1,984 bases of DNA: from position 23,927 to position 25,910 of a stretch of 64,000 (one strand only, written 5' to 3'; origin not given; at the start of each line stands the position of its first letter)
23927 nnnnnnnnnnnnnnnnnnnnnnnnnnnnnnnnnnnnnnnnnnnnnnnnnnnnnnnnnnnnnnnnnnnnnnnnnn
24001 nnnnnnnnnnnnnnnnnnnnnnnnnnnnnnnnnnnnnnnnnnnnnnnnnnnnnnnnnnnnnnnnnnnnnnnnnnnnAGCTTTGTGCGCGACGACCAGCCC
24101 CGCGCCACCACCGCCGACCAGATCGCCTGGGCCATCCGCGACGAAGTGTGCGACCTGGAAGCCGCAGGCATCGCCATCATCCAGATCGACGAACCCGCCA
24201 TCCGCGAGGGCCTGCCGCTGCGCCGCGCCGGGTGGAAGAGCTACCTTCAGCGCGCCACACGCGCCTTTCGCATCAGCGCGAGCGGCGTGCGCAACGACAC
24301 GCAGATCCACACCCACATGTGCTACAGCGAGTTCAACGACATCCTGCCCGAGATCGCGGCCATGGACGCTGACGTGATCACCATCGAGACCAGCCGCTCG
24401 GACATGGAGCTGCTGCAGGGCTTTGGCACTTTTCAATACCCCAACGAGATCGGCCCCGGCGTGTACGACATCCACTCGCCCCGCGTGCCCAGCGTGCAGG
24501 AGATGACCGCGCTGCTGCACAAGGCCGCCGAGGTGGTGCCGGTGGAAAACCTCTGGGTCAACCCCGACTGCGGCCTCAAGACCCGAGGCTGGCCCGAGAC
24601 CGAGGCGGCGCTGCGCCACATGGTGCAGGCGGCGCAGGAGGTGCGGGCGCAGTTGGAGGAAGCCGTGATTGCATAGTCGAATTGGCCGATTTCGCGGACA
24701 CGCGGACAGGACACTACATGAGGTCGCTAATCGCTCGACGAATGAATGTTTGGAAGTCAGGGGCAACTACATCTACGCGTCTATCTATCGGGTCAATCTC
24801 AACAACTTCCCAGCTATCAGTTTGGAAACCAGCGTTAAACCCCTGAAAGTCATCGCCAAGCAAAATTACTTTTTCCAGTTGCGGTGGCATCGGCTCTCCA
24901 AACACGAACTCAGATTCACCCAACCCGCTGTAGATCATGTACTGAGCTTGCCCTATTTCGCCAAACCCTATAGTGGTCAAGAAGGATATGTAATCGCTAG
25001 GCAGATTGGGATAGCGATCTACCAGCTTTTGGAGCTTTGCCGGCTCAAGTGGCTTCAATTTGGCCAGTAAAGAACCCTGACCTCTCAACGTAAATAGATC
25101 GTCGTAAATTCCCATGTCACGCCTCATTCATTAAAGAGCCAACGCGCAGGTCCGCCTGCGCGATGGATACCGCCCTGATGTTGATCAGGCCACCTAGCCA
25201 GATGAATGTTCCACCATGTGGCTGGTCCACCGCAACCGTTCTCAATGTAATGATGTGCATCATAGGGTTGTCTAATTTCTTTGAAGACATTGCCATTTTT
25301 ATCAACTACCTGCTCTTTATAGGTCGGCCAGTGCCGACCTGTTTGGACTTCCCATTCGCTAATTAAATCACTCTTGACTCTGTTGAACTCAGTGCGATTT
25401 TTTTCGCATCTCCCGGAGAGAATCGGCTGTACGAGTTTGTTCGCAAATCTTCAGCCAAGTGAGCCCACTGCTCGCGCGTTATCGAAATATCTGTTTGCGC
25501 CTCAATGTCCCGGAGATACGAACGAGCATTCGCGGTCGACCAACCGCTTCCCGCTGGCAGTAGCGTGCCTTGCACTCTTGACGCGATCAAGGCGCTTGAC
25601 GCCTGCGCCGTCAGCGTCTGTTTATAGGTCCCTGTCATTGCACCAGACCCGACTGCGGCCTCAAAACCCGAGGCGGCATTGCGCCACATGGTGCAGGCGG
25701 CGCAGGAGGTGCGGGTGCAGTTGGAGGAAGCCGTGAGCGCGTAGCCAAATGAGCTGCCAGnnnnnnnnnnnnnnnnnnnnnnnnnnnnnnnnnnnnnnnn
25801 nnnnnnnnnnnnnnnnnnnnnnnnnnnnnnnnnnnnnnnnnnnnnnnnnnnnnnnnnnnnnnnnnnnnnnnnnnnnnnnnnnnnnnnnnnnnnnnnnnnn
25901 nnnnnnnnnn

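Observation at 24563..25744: Toxin-immunity cassette inserted at the metE 3-prime end, leaving a displaced duplicate of the metE terminus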

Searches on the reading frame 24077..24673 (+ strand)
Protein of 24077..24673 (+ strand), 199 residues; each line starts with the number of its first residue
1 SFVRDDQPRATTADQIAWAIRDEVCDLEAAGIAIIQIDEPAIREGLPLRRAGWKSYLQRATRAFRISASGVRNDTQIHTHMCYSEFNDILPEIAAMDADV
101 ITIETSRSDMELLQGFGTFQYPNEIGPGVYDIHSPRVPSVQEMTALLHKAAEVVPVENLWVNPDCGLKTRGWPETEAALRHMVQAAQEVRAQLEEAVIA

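Call 12: find_related_loci(query=window:24077-24673:+, collection=genome_contigs, flank=6000)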
Query window:24077-24673:+ (199 aa) in genome_contigs; peptide patterns used: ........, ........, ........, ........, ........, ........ (x = any residue, [..] = any of these).
600 stretches matched a pattern (row limit reached: there are more); 598 encode a relative of the query (tblastn E <= 1e-3); the best 80 are kept; 80 distinct loci.
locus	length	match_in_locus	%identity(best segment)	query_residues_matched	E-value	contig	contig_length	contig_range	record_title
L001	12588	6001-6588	83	1-196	4e-110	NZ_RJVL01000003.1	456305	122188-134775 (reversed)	Diaphorobacter nitroreducens strain DSM 15985 Ga0244670_103, whole genome shotgun sequence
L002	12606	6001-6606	80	1-196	1e-107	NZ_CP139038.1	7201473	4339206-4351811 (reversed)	Variovorax sp. W6 chromosome, complete genome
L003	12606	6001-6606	79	1-196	5e-106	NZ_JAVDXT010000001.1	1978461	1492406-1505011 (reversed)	Rhodoferax ferrireducens strain BE313 Ga0454574_01, whole genome shotgun sequence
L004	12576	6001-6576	81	1-192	1e-104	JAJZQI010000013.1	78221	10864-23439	MAG: Proteobacteria bacterium isolate SKS1.bin42 NODE_473_length_78221_cov_3.344534, whole genome shotgun sequence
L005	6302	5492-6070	80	1-193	2e-103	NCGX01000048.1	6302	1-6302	MAG: Hydrogenophilales bacterium 16-64-40 04302015_16_scaffold_1390, whole genome shotgun sequence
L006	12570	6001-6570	82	1-190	2e-103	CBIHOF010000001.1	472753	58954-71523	MAG TPA_asm: uncultured Comamonadaceae bacterium isolate SRR18156213_binner123_Refined_22 genome assembly, contig: ERZ27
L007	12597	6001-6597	77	1-199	1e-101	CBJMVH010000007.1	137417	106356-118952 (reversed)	MAG TPA_asm: uncultured Ralstonia sp. isolate SRR27822706_concoct_36 genome assembly, contig: ERZ27338881.10, whole geno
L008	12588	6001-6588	78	1-196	7e-101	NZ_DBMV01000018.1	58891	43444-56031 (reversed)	MAG: Ralstonia sp. UBA689 UBA689_contig_157, whole genome shotgun sequence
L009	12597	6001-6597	77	1-199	1e-100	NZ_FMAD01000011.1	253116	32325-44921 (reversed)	Cupriavidus alkaliphilus strain ASC-732, whole genome shotgun sequence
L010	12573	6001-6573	79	1-191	1e-100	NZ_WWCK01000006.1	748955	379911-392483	Duganella rivi strain FT55W NODE_6_length_748955_cov_28.948924_6, whole genome shotgun sequence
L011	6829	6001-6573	80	1-191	5e-100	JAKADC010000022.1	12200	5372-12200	MAG: Proteobacteria bacterium isolate WH4.bin45 NODE_4569_length_12200_cov_4.901930, whole genome shotgun sequence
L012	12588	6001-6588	78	1-196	5e-100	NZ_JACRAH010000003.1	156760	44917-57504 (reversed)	MAG: Aquabacterium sp. isolate NC_groundwater_1588_Pr3_B-0.1um_62_38 SR-2_scaffold_141_289387, whole genome shotgun sequ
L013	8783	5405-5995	77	1-193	1e-99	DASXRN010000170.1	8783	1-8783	MAG TPA_asm: Polaromonas sp. isolate SMAG_U4641 k141_871741, whole genome shotgun sequence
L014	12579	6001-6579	78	1-193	1e-99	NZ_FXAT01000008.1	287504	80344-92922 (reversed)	Paraburkholderia susongensis strain LMG 29540, whole genome shotgun sequence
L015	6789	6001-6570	78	1-190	2e-99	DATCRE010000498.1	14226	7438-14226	MAG TPA_asm: Cyclobacteriaceae bacterium isolate SMAG_U7271 k141_1027387, whole genome shotgun sequence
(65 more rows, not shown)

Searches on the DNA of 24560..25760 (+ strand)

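Call 59: search_dna_similar(query=window:24560-25760:+, collection=plasmids, mode=distant, max_evalue=0.001, max_rows=10)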
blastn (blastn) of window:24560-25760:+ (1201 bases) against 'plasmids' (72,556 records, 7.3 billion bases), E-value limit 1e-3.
Records with a match: 170; places in all: 170; records where one place covers at least 80% of the query: 0.
Best place of each record, by identity: 90-95% 19; 80-90% 129; 60-80% 22.
By first word of the organism name: Ralstonia 129; Streptomyces 18; Paracoccus 6; Escherichia 6; Klebsiella 2; Kosakonia 1; Cupriavidus 1; Embleya 1; Enterobacter 1; Citrobacter 1; and 4 more.
By predicted mobility (MOB-suite, as given by PLSDB): mobilizable 106; non-mobilizable 63; conjugative 1.
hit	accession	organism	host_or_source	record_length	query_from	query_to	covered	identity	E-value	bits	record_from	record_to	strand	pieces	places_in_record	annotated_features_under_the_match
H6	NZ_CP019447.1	Kosakonia cowanii JCM 10956 = DSM 18146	-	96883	1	94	8%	75.8%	4e-6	62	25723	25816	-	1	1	metE: 5-methyltetrahydropteroyltriglutamate-- homocysteine ...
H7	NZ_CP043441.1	Cupriavidus campinensis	cell culture,soil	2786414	1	86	7%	82.6%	3e-14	89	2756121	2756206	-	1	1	none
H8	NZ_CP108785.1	Embleya sp. NBC_00888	-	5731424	1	90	7%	77.8%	7e-10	73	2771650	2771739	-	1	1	none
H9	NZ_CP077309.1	Enterobacter hormaechei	-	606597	1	86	7%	79.1%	2e-10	75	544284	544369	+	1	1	metE: 5-methyltetrahydropteroyltriglutamate-- homocysteine ...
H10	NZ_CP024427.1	Paracoccus yeei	Homo sapiens,single cell,skin swab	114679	1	79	7%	86.1%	9e-15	91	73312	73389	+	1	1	metE: 5-methyltetrahydropteroyltriglutamate-- homocysteine ...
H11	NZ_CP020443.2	Paracoccus yeei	Homo sapiens,Urine suprapubic aspirate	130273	1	79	7%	86.1%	9e-15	91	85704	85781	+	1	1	metE: 5-methyltetrahydropteroyltriglutamate-- homocysteine ...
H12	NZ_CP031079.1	Paracoccus yeei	Homo sapiens,single cell,eye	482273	1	79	7%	86.1%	9e-15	91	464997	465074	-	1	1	metE: 5-methyltetrahydropteroyltriglutamate-- homocysteine ...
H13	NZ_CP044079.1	Paracoccus yeei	Homo sapiens,clinical isolate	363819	1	79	7%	86.1%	9e-15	91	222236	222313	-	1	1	metE: 5-methyltetrahydropteroyltriglutamate-- homocysteine ...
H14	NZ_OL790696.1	Escherichia coli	-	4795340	1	86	7%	77.9%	8e-9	71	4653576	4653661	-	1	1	none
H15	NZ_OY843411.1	Escherichia coli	hen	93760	1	86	7%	77.9%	8e-9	71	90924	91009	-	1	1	metE: 5-methyltetrahydropteroyltriglutamate-- homocysteine ...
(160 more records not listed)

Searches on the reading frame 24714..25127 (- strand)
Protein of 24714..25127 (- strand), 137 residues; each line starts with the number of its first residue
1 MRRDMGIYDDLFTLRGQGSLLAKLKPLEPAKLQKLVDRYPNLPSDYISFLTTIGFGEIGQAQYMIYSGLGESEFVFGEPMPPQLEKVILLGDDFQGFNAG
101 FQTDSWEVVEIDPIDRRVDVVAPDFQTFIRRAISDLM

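Call 6: search_protein_families(library=pfam, proteins=[window:24717-25127:-], max_evalue=1)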
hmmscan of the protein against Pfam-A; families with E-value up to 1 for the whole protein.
window:24717-25127:- (137 aa): 2 families
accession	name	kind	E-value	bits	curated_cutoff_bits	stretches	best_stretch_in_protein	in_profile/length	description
PF14568.11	SUKH_6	-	0.00016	22.6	27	1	41-129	14-119/119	SMI1-KNR4 cell-wall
PF09346.15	SMI1_KNR4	-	0.0082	17.2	25.4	1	41-130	17-124/125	SMI1 / KNR4 family (SUKH-1)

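Call 11: search_protein_families(library=ncbifam, proteins=[window:24717-25127:-], max_evalue=1)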
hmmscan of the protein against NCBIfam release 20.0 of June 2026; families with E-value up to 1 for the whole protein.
window:24717-25127:- (137 aa): 0 families

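Call 14: find_encoding_contigs(protein=window:24714-25127:-, flank=8000, max_places=10)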
Protein window:24714-25127:- (137 aa): no gene with exactly this product is on record in the collection.

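Call 75: search_protein_representatives(protein=window:24717-25127:-)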
Query: 137 residues. Proteins with E-value up to 0.001 (for the whole library): 370; up to 1e-10: 128; up to 1e-30: 1. The best 150 are listed.
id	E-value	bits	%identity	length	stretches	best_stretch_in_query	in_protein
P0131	2.4e-70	251.2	83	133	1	5-136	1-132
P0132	4.7e-29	117.4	47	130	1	7-136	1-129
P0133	9.9e-26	106.7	38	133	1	8-136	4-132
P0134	1.0e-25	106.7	44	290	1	8-135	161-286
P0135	4.7e-24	101.3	45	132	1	6-133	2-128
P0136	1.3e-23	99.8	40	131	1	5-134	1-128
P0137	1.9e-23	99.3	42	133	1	7-136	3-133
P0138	1.9e-23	99.3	46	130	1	5-136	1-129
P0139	4.4e-23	98.1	42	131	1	8-136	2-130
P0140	5.3e-23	97.9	39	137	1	6-135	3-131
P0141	2.0e-22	96.0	49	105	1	35-133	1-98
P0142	2.2e-22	95.9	42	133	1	5-134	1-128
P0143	6.0e-22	94.4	42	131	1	7-135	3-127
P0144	7.0e-22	94.2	37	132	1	8-134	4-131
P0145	8.0e-22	94.0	38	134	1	5-133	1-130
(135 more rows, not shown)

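Call 76: find_encoding_contigs(protein=P0131, flank=8000, max_places=6)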
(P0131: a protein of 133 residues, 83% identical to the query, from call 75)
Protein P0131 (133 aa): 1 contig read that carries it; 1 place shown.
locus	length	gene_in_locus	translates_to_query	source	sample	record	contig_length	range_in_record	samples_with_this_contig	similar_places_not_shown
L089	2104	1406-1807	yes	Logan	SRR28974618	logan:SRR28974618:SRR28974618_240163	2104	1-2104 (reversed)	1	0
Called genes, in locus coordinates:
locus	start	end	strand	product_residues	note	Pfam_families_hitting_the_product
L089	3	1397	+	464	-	?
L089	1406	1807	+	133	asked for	-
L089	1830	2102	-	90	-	?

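Call 78: search_protein_families(library=pfam, proteins=[L089:3-1394:+, L089:1406-1804:+], max_evalue=1)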
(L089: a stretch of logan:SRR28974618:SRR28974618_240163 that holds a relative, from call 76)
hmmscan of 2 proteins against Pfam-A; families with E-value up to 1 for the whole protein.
L089:3-1394:+ (464 aa): 1 family
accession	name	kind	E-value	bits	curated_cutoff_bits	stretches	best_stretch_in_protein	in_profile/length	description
PF17336.7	DUF5368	-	0.09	13.5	25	1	260-301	51-88/112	Family of unknown function (DUF5368)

L089:1406-1804:+ (133 aa): 2 families
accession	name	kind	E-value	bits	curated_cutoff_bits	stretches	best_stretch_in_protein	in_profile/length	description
PF14568.11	SUKH_6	-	0.00047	21.1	27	1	38-125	15-119/119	SMI1-KNR4 cell-wall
PF09346.15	SMI1_KNR4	-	0.007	17.4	25.4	1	26-126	5-124/125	SMI1 / KNR4 family (SUKH-1)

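Call 86: search_protein_families(library=pfam, alignment_id=A7, max_evalue=0.01)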
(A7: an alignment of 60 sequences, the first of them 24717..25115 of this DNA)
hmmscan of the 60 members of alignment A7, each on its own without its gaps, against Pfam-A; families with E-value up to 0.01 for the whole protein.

A. member 1, window:24717-25115:- (133 aa): 2 families
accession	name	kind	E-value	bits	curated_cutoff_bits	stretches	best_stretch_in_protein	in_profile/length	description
PF14568.11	SUKH_6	-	0.00015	22.7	27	1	37-125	14-119/119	SMI1-KNR4 cell-wall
PF09346.15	SMI1_KNR4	-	0.0074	17.3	25.4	0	37-126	17-124/125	SMI1 / KNR4 family (SUKH-1)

B. families by the number of members that match (of 60 scanned): 4 families
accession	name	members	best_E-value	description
PF09346.15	SMI1_KNR4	40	3.8e-09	SMI1 / KNR4 family (SUKH-1)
PF14568.11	SUKH_6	35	3.5e-09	SMI1-KNR4 cell-wall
PF14567.11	SUKH_5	5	0.00011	SMI1-KNR4 cell-wall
PF08887.16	GAD-like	2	0.00019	GAD-like domain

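Call 88: predict_structure(alignment_id=A7)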
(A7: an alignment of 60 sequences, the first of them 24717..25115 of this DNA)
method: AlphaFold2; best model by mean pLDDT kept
length: 133 residues; sequences in the alignment: 60
mean_pLDDT: 94.8   pTM: 0.88
mean pLDDT of the five models: 94.8, 94.8, 94.8, 94.5, 94.6
residues with pLDDT >= 90: 116; 70-90: 17; 50-70: 0; < 50: 0
segments of 3 or more residues with pLDDT < 50: none
pLDDT, mean of each block of 10 residues (from residue 1): 91 92 97 97 97 95 92 90 96 96 96 97 97 92
secondary structure, 60 per line:
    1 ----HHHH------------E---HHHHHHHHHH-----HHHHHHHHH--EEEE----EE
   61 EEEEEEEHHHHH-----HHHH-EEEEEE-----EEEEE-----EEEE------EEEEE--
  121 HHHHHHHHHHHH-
elements in order: H5-8 H25-34 H40-48 E51-54 E59-67 H68-72 H78-81 E83-88 E94-98 E104-107 E114-118 H121-132

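Call 90: fold_search(model_id=the predicted structure, library=pdb)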
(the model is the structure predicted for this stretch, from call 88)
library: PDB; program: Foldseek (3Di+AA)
matches with E <= 10: 485; with E <= 0.001: 2
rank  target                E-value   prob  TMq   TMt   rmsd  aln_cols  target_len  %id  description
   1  3d5p_A                4.8e-04  1.00  0.65  0.65   3.2       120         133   18  CRYSTAL STRUCTURE OF A PUTATIVE GLUCAN SYNTHESIS REGULATOR OF SMI1/KNR4 FAMILY (BF1740) FROM BACTEROIDES FRAGILIS NCTC (released 2008-07-15)
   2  2prv_B                7.5e-04  1.00  0.67  0.60   3.5       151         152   17  Crystal structure of an uncharacterized protein (yobk, bsu18990) from bacillus subtilis at 1.30 A resolution (released 2007-05-22)
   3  8aj2_A                3.8e-03  1.00  0.60  0.40   6.5       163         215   13  structure of the ordered core of Knr4 (loop 189-217 deleted) (released 2023-04-26)
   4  6itw                  6.3e-03  1.00  0.55  0.36   4.2       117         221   17  Crystal structure of Atu4351 from Agrobacterium tumefaciens (released 2019-03-20)
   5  6qbr_A                1.1e-02  1.00  0.61  0.39   8.1       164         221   14  structure of the core domaine of Knr4, an intrinsically disordered protein from Saccharomyces cerevisiae - mutant S200 (released 2020-01-29)
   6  6qbq_A                1.4e-02  1.00  0.61  0.39   8.1       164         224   13  structure of the core domaine of Knr4, an intrinsically disordered protein from Saccharomyces cerevisiae - mutant S200 (released 2020-01-29)
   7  6qbn_A                1.6e-02  1.00  0.61  0.41   7.9       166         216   13  structure of the core domaine of Knr4, an intrinsically disordered protein from Saccharomyces cerevisiae - mutant S200 (released 2020-01-29)
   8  6qbo_A                1.9e-02  1.00  0.63  0.41   6.9       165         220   13  structure of the core domaine of Knr4, an intrinsically disordered protein from Saccharomyces cerevisiae - mutant S203 (released 2020-01-29)
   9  6qbr_B                2.3e-02  0.99  0.63  0.40   7.3       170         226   12  structure of the core domaine of Knr4, an intrinsically disordered protein from Saccharomyces cerevisiae - mutant S200 (released 2020-01-29)
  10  6qbp_B                2.3e-02  0.99  0.62  0.41   7.6       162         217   14  structure of the core domaine of Knr4, an intrinsically disordered protein from Saccharomyces cerevisiae - mutant S203 (released 2020-01-29)
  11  6qbq_B                2.6e-02  0.99  0.65  0.41   7.2       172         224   10  structure of the core domaine of Knr4, an intrinsically disordered protein from Saccharomyces cerevisiae - mutant S200 (released 2020-01-29)
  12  6qbn_B                3.0e-02  0.99  0.63  0.41   6.9       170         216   12  structure of the core domaine of Knr4, an intrinsically disordered protein from Saccharomyces cerevisiae - mutant S200 (released 2020-01-29)
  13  5j1b_A                4.4e-02  0.97  0.60  0.39   7.6       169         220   14  structure of the core domaine of Knr4, an intrinsically disordered protein from Saccharomyces cerevisiae - WT. (released 2017-04-05)
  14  3ffv_A                6.0e-02  0.89  0.44  0.34   7.4       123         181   13  Crystal Structure Analysis of Syd (released 2009-01-27)
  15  5j1b_B                6.9e-02  0.97  0.61  0.40   6.8       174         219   13  structure of the core domaine of Knr4, an intrinsically disordered protein from Saccharomyces cerevisiae - WT. (released 2017-04-05)
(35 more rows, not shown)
